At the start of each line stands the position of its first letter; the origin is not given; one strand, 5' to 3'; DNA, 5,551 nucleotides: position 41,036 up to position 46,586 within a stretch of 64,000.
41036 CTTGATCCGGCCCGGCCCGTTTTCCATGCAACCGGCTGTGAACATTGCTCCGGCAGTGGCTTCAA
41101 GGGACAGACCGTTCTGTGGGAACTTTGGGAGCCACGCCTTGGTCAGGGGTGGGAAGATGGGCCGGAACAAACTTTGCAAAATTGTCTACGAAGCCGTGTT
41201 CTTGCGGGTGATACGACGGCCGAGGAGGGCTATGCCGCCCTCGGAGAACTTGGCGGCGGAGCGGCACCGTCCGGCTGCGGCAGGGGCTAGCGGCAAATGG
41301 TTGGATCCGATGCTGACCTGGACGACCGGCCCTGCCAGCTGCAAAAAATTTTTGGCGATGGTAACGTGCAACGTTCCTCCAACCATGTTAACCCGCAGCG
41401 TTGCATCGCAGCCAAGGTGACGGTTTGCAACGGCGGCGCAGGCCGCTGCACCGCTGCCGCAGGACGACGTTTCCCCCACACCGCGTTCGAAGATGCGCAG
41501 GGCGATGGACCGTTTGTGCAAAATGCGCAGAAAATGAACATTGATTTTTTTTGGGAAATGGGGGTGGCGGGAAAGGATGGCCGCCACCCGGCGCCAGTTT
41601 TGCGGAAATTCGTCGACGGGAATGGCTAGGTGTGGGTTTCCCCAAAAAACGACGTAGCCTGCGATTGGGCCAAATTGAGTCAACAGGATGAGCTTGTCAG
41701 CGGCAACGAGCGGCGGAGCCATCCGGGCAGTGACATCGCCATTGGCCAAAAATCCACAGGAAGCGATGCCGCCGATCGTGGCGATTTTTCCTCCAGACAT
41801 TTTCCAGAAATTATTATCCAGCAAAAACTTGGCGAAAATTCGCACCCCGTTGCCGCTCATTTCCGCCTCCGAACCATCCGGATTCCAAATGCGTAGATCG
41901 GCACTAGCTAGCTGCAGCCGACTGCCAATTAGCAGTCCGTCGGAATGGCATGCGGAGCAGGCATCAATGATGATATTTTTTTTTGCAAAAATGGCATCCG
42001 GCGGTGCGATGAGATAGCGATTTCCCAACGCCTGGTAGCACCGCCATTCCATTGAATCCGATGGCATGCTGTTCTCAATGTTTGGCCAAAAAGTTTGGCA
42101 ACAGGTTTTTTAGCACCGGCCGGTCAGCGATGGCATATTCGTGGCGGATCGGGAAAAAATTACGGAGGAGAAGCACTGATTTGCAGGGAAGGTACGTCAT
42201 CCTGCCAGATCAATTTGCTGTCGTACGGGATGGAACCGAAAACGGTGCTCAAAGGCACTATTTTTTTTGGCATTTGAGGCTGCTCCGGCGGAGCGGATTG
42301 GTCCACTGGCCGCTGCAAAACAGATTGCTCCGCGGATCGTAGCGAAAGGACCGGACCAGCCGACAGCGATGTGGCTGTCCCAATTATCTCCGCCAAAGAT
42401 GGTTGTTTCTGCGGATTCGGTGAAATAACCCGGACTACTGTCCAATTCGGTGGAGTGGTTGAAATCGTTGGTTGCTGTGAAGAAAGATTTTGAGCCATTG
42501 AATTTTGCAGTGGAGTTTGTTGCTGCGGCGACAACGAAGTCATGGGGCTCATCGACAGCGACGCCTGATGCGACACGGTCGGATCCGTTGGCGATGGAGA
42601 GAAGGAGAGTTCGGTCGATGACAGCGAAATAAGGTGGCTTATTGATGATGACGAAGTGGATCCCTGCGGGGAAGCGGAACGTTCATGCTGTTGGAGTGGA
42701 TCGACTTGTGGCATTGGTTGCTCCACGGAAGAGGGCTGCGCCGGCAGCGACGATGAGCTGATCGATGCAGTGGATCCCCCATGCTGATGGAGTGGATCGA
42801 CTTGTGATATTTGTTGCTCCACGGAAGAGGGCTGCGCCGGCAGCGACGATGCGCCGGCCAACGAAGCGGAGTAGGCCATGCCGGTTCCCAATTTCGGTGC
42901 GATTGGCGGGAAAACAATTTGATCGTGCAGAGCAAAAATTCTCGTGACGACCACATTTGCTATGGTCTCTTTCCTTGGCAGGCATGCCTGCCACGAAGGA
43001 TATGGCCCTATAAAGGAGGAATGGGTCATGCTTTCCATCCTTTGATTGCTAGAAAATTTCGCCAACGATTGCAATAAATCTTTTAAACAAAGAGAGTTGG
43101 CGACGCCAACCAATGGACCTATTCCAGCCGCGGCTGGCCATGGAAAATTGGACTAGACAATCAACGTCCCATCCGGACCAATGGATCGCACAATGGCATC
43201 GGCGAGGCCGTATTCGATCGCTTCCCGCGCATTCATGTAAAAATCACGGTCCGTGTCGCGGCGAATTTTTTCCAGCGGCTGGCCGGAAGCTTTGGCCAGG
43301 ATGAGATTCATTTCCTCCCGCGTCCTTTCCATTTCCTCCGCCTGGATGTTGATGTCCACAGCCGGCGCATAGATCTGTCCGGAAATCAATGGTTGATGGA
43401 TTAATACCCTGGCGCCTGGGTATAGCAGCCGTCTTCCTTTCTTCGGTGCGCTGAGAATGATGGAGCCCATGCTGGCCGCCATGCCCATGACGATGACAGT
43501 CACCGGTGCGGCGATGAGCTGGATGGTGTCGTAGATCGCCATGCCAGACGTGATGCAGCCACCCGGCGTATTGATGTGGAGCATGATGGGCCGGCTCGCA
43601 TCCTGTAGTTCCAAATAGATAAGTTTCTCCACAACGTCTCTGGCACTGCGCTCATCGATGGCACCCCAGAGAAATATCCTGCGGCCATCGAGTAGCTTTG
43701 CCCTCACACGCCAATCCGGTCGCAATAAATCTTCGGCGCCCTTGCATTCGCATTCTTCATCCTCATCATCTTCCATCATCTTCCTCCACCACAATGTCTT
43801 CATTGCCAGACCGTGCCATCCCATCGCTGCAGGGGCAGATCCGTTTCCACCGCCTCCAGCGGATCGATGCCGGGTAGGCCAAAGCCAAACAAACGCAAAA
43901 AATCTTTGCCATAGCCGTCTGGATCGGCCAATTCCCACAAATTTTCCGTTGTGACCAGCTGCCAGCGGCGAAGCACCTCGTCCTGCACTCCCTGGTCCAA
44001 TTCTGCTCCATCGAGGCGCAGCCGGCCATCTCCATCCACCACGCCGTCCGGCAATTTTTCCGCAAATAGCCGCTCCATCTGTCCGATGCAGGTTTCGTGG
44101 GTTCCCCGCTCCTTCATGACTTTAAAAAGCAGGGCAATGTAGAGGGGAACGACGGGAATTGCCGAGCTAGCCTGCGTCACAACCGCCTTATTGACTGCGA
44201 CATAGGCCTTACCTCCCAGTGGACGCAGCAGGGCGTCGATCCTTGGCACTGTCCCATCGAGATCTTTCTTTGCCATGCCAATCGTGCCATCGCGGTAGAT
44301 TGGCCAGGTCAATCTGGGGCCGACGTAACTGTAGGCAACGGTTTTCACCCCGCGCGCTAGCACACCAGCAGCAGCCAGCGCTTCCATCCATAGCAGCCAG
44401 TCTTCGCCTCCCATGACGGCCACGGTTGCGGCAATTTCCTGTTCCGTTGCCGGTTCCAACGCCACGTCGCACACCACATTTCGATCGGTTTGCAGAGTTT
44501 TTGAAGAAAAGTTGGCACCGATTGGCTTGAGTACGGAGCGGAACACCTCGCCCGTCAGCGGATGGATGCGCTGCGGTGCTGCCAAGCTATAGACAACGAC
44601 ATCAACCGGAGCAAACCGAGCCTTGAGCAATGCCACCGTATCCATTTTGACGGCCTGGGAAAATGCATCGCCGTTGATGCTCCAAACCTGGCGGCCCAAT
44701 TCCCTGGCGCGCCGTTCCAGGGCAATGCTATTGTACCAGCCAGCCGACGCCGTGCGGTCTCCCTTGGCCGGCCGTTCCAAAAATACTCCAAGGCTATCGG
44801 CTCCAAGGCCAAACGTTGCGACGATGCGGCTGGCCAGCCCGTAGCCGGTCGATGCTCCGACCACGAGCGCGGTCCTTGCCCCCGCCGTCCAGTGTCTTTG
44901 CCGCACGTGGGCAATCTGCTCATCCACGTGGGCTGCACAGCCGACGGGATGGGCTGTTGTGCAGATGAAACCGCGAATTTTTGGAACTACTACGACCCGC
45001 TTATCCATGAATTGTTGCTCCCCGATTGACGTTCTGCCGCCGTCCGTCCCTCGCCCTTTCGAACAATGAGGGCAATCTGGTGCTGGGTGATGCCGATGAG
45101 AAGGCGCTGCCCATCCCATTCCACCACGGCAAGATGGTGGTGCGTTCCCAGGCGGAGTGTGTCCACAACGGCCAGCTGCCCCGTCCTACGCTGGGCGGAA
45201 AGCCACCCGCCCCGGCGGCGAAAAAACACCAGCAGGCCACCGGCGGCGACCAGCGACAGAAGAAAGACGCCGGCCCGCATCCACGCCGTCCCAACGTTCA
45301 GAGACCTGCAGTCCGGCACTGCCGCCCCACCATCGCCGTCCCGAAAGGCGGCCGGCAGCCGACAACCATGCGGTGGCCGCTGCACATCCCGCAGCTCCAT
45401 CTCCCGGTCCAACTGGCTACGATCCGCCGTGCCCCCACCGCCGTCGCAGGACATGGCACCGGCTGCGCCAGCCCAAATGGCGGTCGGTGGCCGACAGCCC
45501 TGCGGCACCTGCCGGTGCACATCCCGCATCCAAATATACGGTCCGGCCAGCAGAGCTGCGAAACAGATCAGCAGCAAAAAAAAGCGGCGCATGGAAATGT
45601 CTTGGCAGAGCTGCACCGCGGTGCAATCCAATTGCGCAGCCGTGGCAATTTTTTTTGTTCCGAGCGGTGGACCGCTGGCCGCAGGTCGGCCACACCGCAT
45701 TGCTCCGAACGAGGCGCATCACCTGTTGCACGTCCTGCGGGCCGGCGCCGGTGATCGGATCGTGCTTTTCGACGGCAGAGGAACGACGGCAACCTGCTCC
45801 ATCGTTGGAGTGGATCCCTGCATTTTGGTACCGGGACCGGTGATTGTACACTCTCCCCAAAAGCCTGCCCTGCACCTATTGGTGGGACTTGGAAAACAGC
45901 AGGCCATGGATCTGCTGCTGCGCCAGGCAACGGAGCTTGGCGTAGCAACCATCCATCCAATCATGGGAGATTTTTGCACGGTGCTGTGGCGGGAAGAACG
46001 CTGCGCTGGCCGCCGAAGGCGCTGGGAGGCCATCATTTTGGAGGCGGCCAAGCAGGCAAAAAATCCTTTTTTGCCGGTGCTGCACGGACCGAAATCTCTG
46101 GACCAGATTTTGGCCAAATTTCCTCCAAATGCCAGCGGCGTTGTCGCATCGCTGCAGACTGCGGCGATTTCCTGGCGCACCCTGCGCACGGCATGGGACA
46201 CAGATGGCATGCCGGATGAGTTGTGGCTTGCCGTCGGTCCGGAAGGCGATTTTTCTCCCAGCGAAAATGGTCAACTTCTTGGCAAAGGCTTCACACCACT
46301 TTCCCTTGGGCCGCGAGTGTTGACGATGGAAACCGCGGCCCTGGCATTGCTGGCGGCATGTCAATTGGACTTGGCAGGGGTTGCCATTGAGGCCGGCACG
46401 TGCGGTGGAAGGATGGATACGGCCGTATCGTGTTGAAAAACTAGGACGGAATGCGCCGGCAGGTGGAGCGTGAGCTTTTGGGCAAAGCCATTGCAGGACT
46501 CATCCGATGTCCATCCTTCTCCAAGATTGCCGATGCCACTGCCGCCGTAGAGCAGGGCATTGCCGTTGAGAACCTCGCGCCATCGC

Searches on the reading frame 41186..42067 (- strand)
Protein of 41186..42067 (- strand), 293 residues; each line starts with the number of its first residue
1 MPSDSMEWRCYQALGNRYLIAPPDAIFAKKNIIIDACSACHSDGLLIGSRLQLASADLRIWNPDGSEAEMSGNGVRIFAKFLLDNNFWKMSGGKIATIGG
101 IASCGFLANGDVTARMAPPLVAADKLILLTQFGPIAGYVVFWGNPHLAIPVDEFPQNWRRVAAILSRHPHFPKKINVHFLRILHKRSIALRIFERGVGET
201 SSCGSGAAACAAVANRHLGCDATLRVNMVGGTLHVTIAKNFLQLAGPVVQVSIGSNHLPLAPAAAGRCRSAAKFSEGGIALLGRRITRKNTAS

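Call 93: search_protein_families(library=pfam, proteins=[window:41186-42067:-], max_evalue=0.01)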
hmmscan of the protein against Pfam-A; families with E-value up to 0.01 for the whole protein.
window:41186-42067:- (293 aa): 1 family
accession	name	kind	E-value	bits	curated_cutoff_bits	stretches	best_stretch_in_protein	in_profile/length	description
PF01678.24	DAP_epimerase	-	3.3e-34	118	34.7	2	140-243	3-110/121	Diaminopimelate epimerase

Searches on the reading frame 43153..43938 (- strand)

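Call 93: search_protein_families(library=pfam, proteins=[window:43153-43938:-], max_evalue=0.01)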
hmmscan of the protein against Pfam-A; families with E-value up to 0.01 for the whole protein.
window:43153-43938:- (261 aa): 3 families
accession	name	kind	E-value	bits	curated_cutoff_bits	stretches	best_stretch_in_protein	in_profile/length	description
PF00574.28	CLP_protease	-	8.3e-62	208.7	20.2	1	78-251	9-180/182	Clp protease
PF25145.1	NfeD1b_N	-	0.00033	20.7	40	1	112-161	28-77/189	NfeD1b, N-terminal domain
PF01972.22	SDH_protease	-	0.001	18.6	31.3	1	113-166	89-142/286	ClpP-like SDH-type serine proteinase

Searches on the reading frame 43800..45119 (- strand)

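Call 56: search_protein_families(library=pfam, proteins=[window:43800-45119:-], max_evalue=0.01)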
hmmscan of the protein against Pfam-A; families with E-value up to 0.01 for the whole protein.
window:43800-45119:- (439 aa): 3 families
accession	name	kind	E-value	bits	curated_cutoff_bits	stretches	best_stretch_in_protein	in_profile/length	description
PF12241.14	Enoyl_reductase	-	1.1e-101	339.6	22.1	1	122-356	1-235/236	Trans-2-enoyl-CoA reductase catalytic region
PF12242.14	Eno-Rase_NADH_b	-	9.4e-31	105.9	23.4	1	44-119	2-78/79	NAD(P)H binding domain of trans-2-enoyl-CoA reductase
PF07055.18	Eno-Rase_FAD_bd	-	9.7e-20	71.1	25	1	361-419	1-59/64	Enoyl reductase FAD binding domain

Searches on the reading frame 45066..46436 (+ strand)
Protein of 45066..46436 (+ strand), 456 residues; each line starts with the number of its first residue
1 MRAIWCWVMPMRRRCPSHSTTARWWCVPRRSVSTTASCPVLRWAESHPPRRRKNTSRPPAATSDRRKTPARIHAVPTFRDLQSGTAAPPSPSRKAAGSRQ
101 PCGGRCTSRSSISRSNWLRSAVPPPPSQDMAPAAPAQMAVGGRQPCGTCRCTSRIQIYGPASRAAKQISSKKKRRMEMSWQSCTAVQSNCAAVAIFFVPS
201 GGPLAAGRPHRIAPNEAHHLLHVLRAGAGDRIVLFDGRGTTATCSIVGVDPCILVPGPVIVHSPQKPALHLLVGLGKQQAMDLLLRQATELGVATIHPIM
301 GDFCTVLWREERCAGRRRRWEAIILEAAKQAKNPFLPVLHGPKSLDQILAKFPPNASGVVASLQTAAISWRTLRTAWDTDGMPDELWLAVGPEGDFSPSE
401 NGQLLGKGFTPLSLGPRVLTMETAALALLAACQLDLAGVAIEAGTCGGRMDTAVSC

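Call 93: search_protein_families(library=pfam, proteins=[window:45066-46436:+], max_evalue=0.01)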
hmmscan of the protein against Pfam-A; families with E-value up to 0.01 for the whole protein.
window:45066-46436:+ (456 aa): 2 families
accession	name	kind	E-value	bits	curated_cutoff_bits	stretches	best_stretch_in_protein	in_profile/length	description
PF04452.19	Methyltrans_RNA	-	8.7e-38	129.9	23.9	1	266-433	3-165/165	RNA methyltransferase domain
PF20260.4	PUA_4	-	1.3e-10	41.7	23.9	1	215-250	4-39/48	RNA methyltransferase PUA domain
